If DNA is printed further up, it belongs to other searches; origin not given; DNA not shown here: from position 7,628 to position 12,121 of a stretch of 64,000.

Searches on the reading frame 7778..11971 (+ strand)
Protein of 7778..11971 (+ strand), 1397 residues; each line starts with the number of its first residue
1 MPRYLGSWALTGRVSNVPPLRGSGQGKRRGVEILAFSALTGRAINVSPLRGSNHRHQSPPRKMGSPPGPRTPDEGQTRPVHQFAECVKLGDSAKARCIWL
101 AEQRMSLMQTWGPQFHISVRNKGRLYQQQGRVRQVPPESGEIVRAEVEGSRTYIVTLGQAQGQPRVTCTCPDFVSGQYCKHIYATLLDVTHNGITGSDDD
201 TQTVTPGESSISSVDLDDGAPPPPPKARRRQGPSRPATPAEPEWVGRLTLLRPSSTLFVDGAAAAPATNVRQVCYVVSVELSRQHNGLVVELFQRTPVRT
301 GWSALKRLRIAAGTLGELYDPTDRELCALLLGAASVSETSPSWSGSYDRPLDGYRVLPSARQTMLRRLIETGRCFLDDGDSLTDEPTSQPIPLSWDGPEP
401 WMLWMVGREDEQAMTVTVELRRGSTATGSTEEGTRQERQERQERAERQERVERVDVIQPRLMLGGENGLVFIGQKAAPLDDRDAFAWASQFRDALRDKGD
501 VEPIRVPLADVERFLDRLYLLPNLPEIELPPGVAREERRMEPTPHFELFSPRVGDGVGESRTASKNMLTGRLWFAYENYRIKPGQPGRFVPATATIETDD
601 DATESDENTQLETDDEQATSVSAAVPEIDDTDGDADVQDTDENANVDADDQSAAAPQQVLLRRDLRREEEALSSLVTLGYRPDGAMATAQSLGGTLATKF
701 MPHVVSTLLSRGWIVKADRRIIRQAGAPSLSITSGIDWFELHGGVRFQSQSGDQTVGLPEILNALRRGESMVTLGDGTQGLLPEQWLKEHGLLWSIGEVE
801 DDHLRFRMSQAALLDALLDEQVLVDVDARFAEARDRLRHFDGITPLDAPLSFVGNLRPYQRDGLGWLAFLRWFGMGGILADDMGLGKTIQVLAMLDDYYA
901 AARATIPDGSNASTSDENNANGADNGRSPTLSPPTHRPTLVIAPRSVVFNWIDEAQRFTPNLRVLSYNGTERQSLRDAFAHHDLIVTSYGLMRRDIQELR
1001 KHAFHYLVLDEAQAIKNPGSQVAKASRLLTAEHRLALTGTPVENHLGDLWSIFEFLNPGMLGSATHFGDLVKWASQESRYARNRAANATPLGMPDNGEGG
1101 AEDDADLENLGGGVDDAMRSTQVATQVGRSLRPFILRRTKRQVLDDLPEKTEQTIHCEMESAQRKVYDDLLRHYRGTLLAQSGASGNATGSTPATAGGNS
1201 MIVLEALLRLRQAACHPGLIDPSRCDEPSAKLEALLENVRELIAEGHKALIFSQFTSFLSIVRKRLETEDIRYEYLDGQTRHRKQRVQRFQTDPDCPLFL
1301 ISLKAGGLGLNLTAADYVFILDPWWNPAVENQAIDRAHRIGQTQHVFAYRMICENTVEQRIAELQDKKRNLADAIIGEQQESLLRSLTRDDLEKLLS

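Call 43: search_protein_families(library=pfam, proteins=[window:7778-11971:+], max_evalue=0.001)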
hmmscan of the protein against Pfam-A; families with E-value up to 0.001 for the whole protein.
window:7778-11971:+ (1397 aa): 3 families
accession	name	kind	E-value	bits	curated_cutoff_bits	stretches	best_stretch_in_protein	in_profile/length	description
PF00176.29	SNF2-rel_dom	-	4.9e-62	210.1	24.9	1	859-1219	1-290/290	SNF2-related domain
PF00271.37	Helicase_C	-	4e-22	79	23.5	1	1232-1341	3-110/110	Helicase conserved C-terminal domain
PF04434.22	SWIM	-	6.1e-06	26.1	19.6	1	160-187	8-35/38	SWIM zinc finger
